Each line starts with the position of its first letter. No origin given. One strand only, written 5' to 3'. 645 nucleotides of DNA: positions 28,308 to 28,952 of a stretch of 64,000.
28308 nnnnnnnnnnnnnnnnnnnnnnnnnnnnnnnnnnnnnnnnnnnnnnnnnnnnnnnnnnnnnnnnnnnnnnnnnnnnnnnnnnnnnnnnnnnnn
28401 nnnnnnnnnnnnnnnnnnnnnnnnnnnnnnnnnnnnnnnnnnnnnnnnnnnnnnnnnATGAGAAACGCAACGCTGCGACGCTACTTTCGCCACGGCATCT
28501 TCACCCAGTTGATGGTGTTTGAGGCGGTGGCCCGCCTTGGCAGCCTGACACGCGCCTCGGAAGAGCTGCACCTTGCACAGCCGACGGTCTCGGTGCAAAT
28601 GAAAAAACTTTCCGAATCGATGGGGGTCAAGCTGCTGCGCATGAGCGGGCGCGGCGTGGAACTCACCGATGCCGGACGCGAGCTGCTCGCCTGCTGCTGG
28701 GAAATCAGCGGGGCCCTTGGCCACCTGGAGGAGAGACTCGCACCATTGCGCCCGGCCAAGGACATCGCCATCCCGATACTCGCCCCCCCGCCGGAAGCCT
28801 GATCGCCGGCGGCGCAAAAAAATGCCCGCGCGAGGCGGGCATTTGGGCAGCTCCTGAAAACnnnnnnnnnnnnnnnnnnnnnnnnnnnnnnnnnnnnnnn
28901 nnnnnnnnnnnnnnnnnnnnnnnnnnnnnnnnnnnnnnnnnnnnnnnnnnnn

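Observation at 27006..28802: Mirror-image module: two divergent Mn-riboswitch-like leaders flank a 22-bp operator array; one feeds TerC, the other a LysR DNA-binding-domain-only ORF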

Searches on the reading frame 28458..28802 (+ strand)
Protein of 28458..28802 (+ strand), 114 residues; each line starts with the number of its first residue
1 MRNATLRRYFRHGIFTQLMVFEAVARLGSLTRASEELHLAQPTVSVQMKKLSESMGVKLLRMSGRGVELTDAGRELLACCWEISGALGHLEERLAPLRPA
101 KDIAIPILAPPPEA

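Call 6: search_protein_families(library=pfam, proteins=[window:28458-28802:+], max_evalue=0.01)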
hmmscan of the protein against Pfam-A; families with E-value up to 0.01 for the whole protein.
window:28458-28802:+ (114 aa): 2 families
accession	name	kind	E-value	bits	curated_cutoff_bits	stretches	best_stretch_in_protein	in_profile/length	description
PF00126.33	HTH_1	-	1.5e-20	73.3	26.6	1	16-74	2-60/60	Bacterial regulatory helix-turn-helix protein, lysR family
PF13556.12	HTH_30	-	0.0014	18.9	27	1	27-64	12-49/59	PucR C-terminal helix-turn-helix domain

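Call 7: search_protein_families(library=ncbifam, proteins=[window:28458-28802:+], max_evalue=0.01)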
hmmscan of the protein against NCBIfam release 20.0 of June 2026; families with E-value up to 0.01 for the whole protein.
window:28458-28802:+ (114 aa): 50 families (the best 25 are shown)
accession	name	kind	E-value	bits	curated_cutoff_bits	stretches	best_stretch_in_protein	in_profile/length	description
TIGR03339.1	phn_lysR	subfamily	5.3e-18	65.3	341.1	1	17-80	1-64/279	aminoethylphosphonate catabolism associated LysR family transcriptional regulator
TIGR03418.1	chol_sulf_TF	equivalog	9.4e-18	64.2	324.8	1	17-80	5-68/291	choline sulfate utilization transcriptional regulator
NF008352.0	PRK11139.1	subfamily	1.6e-15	57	288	1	15-80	8-73/305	transcriptional regulator GcvA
NF047520.1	trans_act_CidR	equivalog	2.2e-15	56.6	415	1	17-101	5-89/292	cidABC operon transcriptional activator CidR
NF040786.1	LysR_Sec_metab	equivalog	7.1e-15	54.8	250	1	16-78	4-66/298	selenium metabolism-associated LysR family transcriptional regulator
NF008416.0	PRK11242.1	equivalog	3.6e-14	52.8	277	1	18-77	6-65/300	transcriptional regulator CynR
NF045990.1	TransRegCbbRRhodb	equivalog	6.6e-14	51.7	450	1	15-98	8-93/304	LysR family regulator CbbR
TIGR02424.1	TF_pcaQ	equivalog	3.3e-13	49.2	303.8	1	15-76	5-66/300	pca operon transcription factor PcaQ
NF053705.1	TransRegGltCGpos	equivalog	1.9e-12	47.1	350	1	16-84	4-72/300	glutamate biosynthesis transcriptional regulator GltC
NF007491.0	PRK10086.1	equivalog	2.5e-12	46.3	316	1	14-95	18-96/313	DNA-binding transcriptional regulator DsdC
NF007667.0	PRK10341.1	equivalog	1.8e-11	43.6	308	1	17-80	11-74/312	transcriptional regulator TdcA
NF040888.1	trans_reg_YafC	equivalog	6.1e-11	41.7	470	1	17-95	7-85/293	DNA-binding transcriptional regulator YafC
NF045775.1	acetoin_reg_AlsR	exception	8.8e-11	41.8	430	1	18-81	6-69/290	acetoin biosynthesis transcriptional regulator AlsR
NF007385.0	PRK09906.1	equivalog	9.2e-11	41.4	356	1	18-77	6-65/296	DNA-binding transcriptional regulator HcaR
NF007501.0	PRK10094.1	equivalog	1.4e-10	40.9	372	1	18-94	7-83/308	HTH-type transcriptional activator AllS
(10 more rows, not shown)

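Call 8: find_homologous_proteins(query=window:28458-28802:+, max_evalue=0.00001)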
Query window:28458-28802:+ (114 aa): 391 proteins with E <= 0.00001 among 411 candidates; the best 120 are listed.
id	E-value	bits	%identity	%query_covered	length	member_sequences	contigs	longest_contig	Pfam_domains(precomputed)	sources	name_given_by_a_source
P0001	2.3e-66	239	99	100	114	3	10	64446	PF00126.34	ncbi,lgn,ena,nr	ncbi:MAG: LysR family transcriptional regulator [Proteobacteria bacterium]|nr:LysR family transcript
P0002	7.2e-61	221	93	99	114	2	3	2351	PF00126.34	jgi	jgi:DNA-binding transcriptional LysR family regulator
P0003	1.4e-54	201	85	99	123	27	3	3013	PF00126.34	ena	-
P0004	1.2e-53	198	86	96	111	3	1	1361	PF00126.34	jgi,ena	jgi:DNA-binding transcriptional LysR family regulator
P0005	1.1e-52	195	82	96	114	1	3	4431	PF00126.34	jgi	jgi:DNA-binding transcriptional LysR family regulator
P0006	1.1e-51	192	83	94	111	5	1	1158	PF00126.34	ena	-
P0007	2.0e-51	191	83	99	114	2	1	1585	PF00126.34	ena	-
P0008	3.3e-50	187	88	89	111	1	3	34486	PF00126.34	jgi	jgi:DNA-binding transcriptional LysR family regulator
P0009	2.5e-49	184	81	100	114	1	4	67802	PF00126.34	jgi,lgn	jgi:DNA-binding transcriptional LysR family regulator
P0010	1.3e-33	134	70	87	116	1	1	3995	PF00126.34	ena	-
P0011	2.0e-33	133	69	87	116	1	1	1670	PF00126.34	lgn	-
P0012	5.0e-33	132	67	91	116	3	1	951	PF00126.34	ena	-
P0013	2.0e-32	130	67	86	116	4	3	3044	PF00126.34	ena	-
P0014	2.0e-32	130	68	87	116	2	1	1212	PF00126.34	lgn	-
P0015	5.2e-32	128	66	89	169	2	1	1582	PF00126.34,PF03466.26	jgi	jgi:DNA-binding transcriptional LysR family regulator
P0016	7.9e-32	128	63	91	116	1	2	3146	PF00126.34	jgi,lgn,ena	-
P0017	9.1e-32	128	64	93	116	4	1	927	PF00126.34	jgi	-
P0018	2.0e-31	127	59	97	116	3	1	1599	PF00126.34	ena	-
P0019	2.7e-31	126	63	86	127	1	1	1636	PF00126.34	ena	-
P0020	3.2e-31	126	66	86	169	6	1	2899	PF00126.34,PF03466.26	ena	-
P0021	6.4e-31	125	62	86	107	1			PF00126.34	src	-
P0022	7.0e-31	125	66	82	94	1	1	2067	PF00126.34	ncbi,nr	ncbi:MAG TPA: LysR family transcriptional regulator, partial [Burkholderiales bacterium]|nr:LysR fam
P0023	7.4e-31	125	59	94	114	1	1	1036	PF00126.34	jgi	jgi:DNA-binding transcriptional LysR family regulator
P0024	9.3e-31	124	65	86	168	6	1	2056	PF00126.34,PF03466.26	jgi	jgi:DNA-binding transcriptional LysR family regulator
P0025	9.8e-31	124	61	86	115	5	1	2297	PF00126.34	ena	-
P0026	1.0e-30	124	61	89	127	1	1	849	PF00126.34,PF13556.13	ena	-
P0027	1.1e-30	124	65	86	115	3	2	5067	PF00126.34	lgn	-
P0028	1.4e-30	124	66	90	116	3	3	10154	PF00126.34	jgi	-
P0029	1.8e-30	123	62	88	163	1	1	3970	PF00126.34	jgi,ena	-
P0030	1.9e-30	123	60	88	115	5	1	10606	PF00126.34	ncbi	-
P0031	2.0e-30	123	62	86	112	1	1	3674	PF00126.34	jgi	jgi:LysR family transcriptional regulator, low CO2-responsive transcriptional regulator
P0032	2.2e-30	123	60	91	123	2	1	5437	PF00126.34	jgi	jgi:DNA-binding transcriptional LysR family regulator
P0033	2.3e-30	123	68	86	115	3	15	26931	PF00126.34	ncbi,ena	-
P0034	3.1e-30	123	59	97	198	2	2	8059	PF00126.34,PF03466.26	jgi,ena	jgi:DNA-binding transcriptional LysR family regulator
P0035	3.4e-30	123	63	89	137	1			PF00126.34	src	-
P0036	4.2e-30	122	63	86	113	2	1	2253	PF00126.34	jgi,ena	-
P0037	4.4e-30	122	61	86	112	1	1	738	PF00126.34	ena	-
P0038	4.8e-30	122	64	86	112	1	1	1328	PF00126.34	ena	-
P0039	5.1e-30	122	56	97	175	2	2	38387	PF00126.34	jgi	jgi:DNA-binding transcriptional LysR family regulator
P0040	5.9e-30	122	61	88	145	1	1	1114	PF00126.34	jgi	jgi:DNA-binding transcriptional LysR family regulator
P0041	6.0e-30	122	61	81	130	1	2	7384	PF00126.34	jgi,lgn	-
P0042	6.1e-30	122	65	87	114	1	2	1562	PF00126.34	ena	-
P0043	6.4e-30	122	58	97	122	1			PF00126.34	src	-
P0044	7.3e-30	121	61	90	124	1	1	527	PF00126.34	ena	-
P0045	8.2e-30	121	65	82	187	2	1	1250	PF00126.34,PF03466.26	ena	-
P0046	8.7e-30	121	61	89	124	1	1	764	PF00126.34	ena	-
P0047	1.4e-29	121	57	100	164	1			PF00126.34,PF03466.26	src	-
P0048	1.4e-29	121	58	97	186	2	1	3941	PF00126.34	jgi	jgi:DNA-binding transcriptional LysR family regulator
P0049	1.6e-29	120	57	94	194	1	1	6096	PF00126.34,PF03466.26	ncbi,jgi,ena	jgi:DNA-binding transcriptional LysR family regulator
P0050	2.0e-29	120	57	92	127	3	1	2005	PF00126.34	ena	-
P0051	2.3e-29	120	65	82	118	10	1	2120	PF00126.34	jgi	jgi:DNA-binding transcriptional LysR family regulator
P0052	2.5e-29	120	65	88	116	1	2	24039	PF00126.34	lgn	-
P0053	2.7e-29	120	55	97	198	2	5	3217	PF00126.34,PF03466.26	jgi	jgi:DNA-binding transcriptional LysR family regulator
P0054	2.9e-29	120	55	97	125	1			PF00126.34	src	-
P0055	3.0e-29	119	63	82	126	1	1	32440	PF00126.34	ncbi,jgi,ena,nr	ncbi:MAG TPA: LysR family transcriptional regulator [Burkholderiales bacterium]|nr:LysR family trans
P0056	3.5e-29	119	59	90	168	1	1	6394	PF00126.34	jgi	-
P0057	3.6e-29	119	62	89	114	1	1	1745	PF00126.34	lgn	-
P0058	3.9e-29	119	59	89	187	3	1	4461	PF00126.34,PF03466.26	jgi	jgi:DNA-binding transcriptional LysR family regulator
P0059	4.4e-29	119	57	94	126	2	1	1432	PF00126.34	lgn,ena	-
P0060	4.7e-29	119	61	89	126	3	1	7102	PF00126.34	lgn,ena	-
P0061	4.8e-29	119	61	88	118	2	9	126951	PF00126.34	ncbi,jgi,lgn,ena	-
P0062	5.2e-29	119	56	97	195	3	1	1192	PF00126.34,PF03466.26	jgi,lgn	jgi:DNA-binding transcriptional LysR family regulator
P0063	5.3e-29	119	63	90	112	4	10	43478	PF00126.34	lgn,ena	-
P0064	5.7e-29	119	62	86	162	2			PF00126.34,PF03466.26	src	-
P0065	6.3e-29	118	62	89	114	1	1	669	PF00126.34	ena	-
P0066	6.7e-29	118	61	86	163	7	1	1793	PF00126.34,PF03466.26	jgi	-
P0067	7.2e-29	118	57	100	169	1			PF00126.34,PF03466.26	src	-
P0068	7.7e-29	118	65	82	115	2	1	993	PF00126.34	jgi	jgi:LysR family transcriptional regulator, low CO2-responsive transcriptional regulator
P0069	8.1e-29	118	62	82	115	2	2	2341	PF00126.34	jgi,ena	-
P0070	9.0e-29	118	61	84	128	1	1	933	PF00126.34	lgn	-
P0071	9.3e-29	118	63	88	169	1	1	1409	PF00126.34,PF03466.26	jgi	jgi:DNA-binding transcriptional LysR family regulator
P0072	9.4e-29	118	62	86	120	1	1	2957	PF00126.34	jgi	jgi:DNA-binding transcriptional LysR family regulator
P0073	9.9e-29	118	61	89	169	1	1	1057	PF00126.34,PF03466.26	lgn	-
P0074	1.2e-28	118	63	86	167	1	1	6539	PF00126.34,PF03466.26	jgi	-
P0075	1.2e-28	118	62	89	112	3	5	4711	PF00126.34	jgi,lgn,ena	-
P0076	1.2e-28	118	61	82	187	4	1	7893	PF00126.34,PF03466.26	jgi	jgi:DNA-binding transcriptional LysR family regulator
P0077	1.4e-28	117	59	89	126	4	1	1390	PF00126.34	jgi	jgi:DNA-binding transcriptional LysR family regulator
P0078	1.5e-28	117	56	100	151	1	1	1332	PF00126.34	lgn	-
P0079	1.6e-28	117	64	82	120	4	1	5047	PF00126.34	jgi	jgi:DNA-binding transcriptional LysR family regulator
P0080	1.8e-28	117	60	88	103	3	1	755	PF00126.34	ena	-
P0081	1.8e-28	117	61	91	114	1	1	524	PF00126.34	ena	-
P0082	1.9e-28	117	67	79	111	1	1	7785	PF00126.34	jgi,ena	-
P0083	1.9e-28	117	60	97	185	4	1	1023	PF00126.34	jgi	jgi:LysR family transcriptional regulator, low CO2-responsive transcriptional regulator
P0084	1.9e-28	117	56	97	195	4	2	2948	PF00126.34,PF03466.26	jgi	jgi:DNA-binding transcriptional LysR family regulator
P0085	2.0e-28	117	62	86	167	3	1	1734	PF00126.34,PF03466.26,PF13556.13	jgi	-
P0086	2.3e-28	117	61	86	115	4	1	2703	PF00126.34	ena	-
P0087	2.4e-28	117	64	86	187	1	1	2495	PF00126.34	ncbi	-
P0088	2.7e-28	116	57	97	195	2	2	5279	PF00126.34,PF03466.26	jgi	jgi:DNA-binding transcriptional LysR family regulator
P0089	3.0e-28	116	56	100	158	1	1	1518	PF00126.34,PF13556.13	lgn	-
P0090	3.3e-28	116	65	82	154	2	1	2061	PF00126.34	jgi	jgi:DNA-binding transcriptional LysR family regulator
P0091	3.5e-28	116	57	96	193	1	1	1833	PF00126.34,PF03466.26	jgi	jgi:DNA-binding transcriptional LysR family regulator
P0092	3.7e-28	116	59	94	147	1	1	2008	PF00126.34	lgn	-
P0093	3.9e-28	116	59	89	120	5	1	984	PF00126.34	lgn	-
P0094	4.2e-28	116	59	100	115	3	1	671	PF00126.34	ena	-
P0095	4.3e-28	116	63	88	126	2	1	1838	PF00126.34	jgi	jgi:DNA-binding transcriptional LysR family regulator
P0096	4.4e-28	116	62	82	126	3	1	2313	PF00126.34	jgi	jgi:DNA-binding transcriptional LysR family regulator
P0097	4.6e-28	116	56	95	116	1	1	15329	PF00126.34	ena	-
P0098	4.7e-28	116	63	82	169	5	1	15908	PF00126.34,PF03466.26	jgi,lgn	jgi:DNA-binding transcriptional LysR family regulator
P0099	5.6e-28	115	58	98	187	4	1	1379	PF00126.34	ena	-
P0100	6.2e-28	115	63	82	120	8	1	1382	PF00126.34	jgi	-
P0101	6.4e-28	115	64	75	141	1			PF00126.34,PF13556.13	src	-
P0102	7.3e-28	115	62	80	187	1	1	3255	PF00126.34,PF03466.26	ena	-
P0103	7.7e-28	115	59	100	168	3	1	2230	PF00126.34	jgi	jgi:DNA-binding transcriptional LysR family regulator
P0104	8.1e-28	115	56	97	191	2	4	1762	PF00126.34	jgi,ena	jgi:molybdenum-dependent DNA-binding transcriptional regulator ModE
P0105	8.3e-28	115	61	86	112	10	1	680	PF00126.34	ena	-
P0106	8.4e-28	115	63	82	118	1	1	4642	PF00126.34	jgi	-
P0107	8.7e-28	115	59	89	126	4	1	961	PF00126.34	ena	-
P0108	1.1e-27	115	62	82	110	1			PF00126.34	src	-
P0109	1.1e-27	114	61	86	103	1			PF00126.34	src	-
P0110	1.3e-27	114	64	79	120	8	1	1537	PF00126.34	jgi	-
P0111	1.3e-27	114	60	86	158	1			PF00126.34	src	-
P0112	1.3e-27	114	58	86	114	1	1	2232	PF00126.34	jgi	jgi:DNA-binding transcriptional LysR family regulator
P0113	1.3e-27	114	62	86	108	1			PF00126.34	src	-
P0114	1.4e-27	114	55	97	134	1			PF00126.34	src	-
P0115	1.5e-27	114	55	97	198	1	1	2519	PF00126.34,PF03466.26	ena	-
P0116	1.7e-27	114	61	86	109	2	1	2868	PF00126.34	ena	-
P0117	1.8e-27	114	56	97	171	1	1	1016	PF00126.34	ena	-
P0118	2.0e-27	114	61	82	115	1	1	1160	PF00126.34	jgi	-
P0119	2.1e-27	114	58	91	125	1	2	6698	PF00126.34,PF13556.13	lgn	-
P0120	2.3e-27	113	60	93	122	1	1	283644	PF00126.34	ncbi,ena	-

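Call 9: find_related_loci(query=window:28458-28802:+, collection=genome_contigs, flank=4000)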
Query window:28458-28802:+ (114 aa) in genome_contigs; peptide patterns used: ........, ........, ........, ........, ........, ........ (x = any residue, [..] = any of these).
599 stretches matched a pattern (row limit reached: there are more); 170 encode a relative of the query (tblastn E <= 1e-3); the best 80 are kept; 80 distinct loci.
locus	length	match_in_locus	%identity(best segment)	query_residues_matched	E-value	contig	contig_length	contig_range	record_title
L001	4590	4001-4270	57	12-101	4e-27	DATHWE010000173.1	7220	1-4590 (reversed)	MAG TPA_asm: Methylophilaceae bacterium isolate SMAG_U16151 k141_247858, whole genome shotgun sequence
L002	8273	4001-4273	56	11-101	6e-27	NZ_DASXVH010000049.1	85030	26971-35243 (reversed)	MAG: Novimethylophilus sp. isolate SMAG_U4739 k141_355692, whole genome shotgun sequence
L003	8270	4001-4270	53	12-101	7e-25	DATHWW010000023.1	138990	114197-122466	MAG TPA_asm: Methylophilaceae bacterium isolate SMAG_U16169 k141_797189, whole genome shotgun sequence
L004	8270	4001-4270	53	12-101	1e-24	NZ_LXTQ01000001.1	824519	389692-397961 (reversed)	Methylobacillus sp. MM3 Methylobacillus1348_1, whole genome shotgun sequence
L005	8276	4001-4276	48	1-101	4e-23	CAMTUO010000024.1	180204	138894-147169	MAG: uncultured Gallionella sp. isolate G01_MAG_00005 genome assembly, contig: G01_MAG_00005_000000000002, whole genome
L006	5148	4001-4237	52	11-89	2e-22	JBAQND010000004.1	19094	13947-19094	MAG: Thiobacillus sp. isolate MFD12042_ilm_asm_bin11 k127_31389, whole genome shotgun sequence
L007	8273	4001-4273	46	3-98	2e-19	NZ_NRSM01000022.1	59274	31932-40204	Ectothiorhodospira shaposhnikovii strain DSM 243 scaffold0022, whole genome shotgun sequence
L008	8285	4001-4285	43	15-109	3e-19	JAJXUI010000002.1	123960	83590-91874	MAG: Proteobacteria bacterium isolate BP4.bin85 NODE_81_length_123960_cov_2.269516, whole genome shotgun sequence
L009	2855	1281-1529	52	11-91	2e-19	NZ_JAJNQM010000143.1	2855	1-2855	Ectothiorhodospira lacustris strain B14B assembly_contig_143, whole genome shotgun sequence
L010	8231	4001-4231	52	15-91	5e-19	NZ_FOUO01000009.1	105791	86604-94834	Ectothiorhodospira mobilis strain DSM 4180, whole genome shotgun sequence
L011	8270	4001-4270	46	3-101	4e-19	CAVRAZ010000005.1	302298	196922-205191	MAG: uncultured Gammaproteobacteria bacterium isolate MFD04944.bin.2.29 genome assembly, contig: contig_18029, whole gen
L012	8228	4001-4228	53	1-76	6e-19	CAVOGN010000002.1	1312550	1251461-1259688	MAG: uncultured Gammaproteobacteria bacterium isolate MFD09779.bin.2.82 genome assembly, contig: contig_1171, whole geno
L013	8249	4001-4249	47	10-92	5e-19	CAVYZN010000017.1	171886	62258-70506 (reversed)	MAG: uncultured Gammaproteobacteria bacterium isolate MFD02199.bin.2.112 genome assembly, contig: contig_43719, whole ge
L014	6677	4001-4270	44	3-101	8e-19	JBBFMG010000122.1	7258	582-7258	MAG: Burkholderiales bacterium isolate Uz-U4-45 NODE_122_length_7258_cov_3.306364, whole genome shotgun sequence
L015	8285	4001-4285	42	15-109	9e-19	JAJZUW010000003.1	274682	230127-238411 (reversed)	MAG: Proteobacteria bacterium isolate SKS4.bin59 NODE_29_length_274682_cov_26.739171, whole genome shotgun sequence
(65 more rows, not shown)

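Call 10: find_encoding_contigs(protein=P0009, flank=5000, max_places=3)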
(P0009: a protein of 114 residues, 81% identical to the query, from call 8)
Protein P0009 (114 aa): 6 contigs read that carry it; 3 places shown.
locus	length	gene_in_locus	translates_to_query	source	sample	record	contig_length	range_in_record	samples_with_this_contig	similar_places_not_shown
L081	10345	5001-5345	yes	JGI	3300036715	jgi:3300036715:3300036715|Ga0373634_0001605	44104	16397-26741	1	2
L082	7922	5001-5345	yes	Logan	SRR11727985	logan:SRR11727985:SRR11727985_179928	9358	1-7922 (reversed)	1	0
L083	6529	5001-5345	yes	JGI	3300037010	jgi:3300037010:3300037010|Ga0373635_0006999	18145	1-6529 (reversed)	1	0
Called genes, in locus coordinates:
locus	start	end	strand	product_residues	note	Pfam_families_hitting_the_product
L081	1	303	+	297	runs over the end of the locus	PF03193:RsgA_GTPase, PF01926:MMR_HSR1 (weak)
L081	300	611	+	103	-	PF09413:DUF2007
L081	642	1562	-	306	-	PF03186:CobD_Cbib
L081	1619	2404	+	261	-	PF07277:SapC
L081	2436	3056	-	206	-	PF00293:NUDIX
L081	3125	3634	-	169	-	PF00582:Usp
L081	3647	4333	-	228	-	PF03741:TerC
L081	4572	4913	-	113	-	-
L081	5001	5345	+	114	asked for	PF00126:HTH_1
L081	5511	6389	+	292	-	PF00892:EamA, PF03151:TPT (faint), PF00892:EamA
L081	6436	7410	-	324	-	PF08240:ADH_N, PF00107:ADH_zinc_N, PF13602:ADH_zinc_N_2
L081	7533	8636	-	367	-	PF08495:FIST, PF10442:FIST_C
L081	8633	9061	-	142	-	-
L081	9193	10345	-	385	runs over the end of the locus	PF01734:Patatin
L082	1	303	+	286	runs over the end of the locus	PF03193:RsgA_GTPase, PF01926:MMR_HSR1 (weak)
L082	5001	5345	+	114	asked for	PF00126:HTH_1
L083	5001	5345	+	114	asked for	PF00126:HTH_1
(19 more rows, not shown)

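Call 11: find_encoding_contigs(protein=P0008, flank=5000, max_places=3)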
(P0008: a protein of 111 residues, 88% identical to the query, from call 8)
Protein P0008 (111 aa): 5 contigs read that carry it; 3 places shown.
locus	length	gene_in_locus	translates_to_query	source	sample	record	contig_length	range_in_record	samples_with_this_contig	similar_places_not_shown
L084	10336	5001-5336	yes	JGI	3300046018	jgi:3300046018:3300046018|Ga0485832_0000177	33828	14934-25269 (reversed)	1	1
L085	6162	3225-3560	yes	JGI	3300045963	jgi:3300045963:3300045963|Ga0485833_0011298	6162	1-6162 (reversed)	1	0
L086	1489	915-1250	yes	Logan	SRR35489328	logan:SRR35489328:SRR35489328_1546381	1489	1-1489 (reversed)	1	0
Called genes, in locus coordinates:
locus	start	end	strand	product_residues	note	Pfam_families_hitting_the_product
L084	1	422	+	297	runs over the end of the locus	PF03193:RsgA_GTPase, PF01926:MMR_HSR1 (weak)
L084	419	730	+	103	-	PF09413:DUF2007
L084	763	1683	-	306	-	PF03186:CobD_Cbib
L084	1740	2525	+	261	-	PF07277:SapC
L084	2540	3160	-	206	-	PF00293:NUDIX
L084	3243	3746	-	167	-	PF00582:Usp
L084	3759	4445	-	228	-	PF03741:TerC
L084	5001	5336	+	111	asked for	PF00126:HTH_1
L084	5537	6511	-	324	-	PF08240:ADH_N, PF00107:ADH_zinc_N, PF13602:ADH_zinc_N_2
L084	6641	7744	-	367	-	PF08495:FIST, PF10442:FIST_C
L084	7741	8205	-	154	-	-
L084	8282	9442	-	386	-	PF01734:Patatin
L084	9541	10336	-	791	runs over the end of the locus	PF00390:malic, PF03949:Malic_M, PF01515:PTA_PTB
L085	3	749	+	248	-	?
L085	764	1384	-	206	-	PF00293:NUDIX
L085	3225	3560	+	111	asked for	PF00126:HTH_1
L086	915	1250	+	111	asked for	PF00126:HTH_1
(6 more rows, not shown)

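Call 12: find_encoding_contigs(protein=P0033, flank=5000, max_places=4)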
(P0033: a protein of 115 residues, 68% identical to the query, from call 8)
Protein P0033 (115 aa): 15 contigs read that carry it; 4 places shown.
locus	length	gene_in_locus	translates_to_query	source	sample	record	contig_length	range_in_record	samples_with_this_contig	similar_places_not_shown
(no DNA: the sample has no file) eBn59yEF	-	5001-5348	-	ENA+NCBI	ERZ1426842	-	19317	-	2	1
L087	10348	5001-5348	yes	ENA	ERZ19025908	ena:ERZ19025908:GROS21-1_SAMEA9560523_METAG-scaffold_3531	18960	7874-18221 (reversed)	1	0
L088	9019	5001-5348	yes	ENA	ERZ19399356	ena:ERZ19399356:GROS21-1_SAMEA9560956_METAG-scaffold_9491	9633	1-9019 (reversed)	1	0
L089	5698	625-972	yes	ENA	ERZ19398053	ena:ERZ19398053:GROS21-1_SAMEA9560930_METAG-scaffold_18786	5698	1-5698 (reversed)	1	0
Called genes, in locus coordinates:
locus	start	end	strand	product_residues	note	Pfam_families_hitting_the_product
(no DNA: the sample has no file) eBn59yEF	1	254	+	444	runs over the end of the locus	PF16491:Peptidase_M48_N, PF01435:Peptidase_M48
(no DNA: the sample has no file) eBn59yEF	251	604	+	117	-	PF01329:Pterin_4a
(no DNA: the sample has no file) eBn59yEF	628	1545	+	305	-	PF03193:RsgA_GTPase, PF01926:MMR_HSR1 (weak)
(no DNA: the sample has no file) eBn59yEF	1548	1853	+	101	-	PF09413:DUF2007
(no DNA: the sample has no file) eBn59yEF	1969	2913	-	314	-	PF03186:CobD_Cbib, PF17113:AmpE (weak)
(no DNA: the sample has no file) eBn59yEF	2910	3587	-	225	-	PF00293:NUDIX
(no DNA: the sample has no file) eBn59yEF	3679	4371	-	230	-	PF03741:TerC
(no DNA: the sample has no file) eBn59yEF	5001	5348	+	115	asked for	PF00126:HTH_1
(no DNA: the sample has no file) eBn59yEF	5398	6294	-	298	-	PF00561:Abhydrolase_1, PF12146:Hydrolase_4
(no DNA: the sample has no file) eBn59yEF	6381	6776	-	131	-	-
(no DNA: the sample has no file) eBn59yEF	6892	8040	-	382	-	PF01734:Patatin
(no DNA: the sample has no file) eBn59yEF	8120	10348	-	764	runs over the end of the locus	PF00390:malic, PF03949:Malic_M, PF01515:PTA_PTB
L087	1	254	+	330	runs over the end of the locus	?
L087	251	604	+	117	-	PF01329:Pterin_4a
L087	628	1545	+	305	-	PF03193:RsgA_GTPase, PF01926:MMR_HSR1 (weak)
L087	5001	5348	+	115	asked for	PF00126:HTH_1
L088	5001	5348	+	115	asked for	PF00126:HTH_1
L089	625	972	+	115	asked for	PF00126:HTH_1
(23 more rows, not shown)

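Call 19: find_encoding_contigs(protein=P0061, flank=4000, max_places=2)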
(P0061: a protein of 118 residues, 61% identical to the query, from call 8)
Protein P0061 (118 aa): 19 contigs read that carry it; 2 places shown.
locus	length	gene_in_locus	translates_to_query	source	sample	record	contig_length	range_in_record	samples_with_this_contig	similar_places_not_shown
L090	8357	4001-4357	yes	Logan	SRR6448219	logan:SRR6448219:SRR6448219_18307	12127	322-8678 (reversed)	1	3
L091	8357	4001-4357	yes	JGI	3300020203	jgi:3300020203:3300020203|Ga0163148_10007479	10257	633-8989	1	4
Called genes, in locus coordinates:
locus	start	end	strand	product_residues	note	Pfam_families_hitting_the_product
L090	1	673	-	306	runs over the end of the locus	PF03186:CobD_Cbib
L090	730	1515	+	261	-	PF07277:SapC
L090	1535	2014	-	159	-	PF00293:NUDIX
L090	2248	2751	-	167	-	PF00582:Usp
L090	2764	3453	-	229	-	PF03741:TerC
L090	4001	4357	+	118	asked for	PF00126:HTH_1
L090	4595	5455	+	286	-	PF00892:EamA, PF03151:TPT (weak), PF00892:EamA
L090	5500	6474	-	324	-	PF08240:ADH_N, PF00107:ADH_zinc_N, PF13602:ADH_zinc_N_2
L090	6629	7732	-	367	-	PF08495:FIST, PF10442:FIST_C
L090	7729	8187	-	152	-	-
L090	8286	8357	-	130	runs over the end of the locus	?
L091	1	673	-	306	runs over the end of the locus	PF03186:CobD_Cbib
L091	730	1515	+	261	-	PF07277:SapC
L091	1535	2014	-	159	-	PF00293:NUDIX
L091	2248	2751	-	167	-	PF00582:Usp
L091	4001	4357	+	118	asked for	PF00126:HTH_1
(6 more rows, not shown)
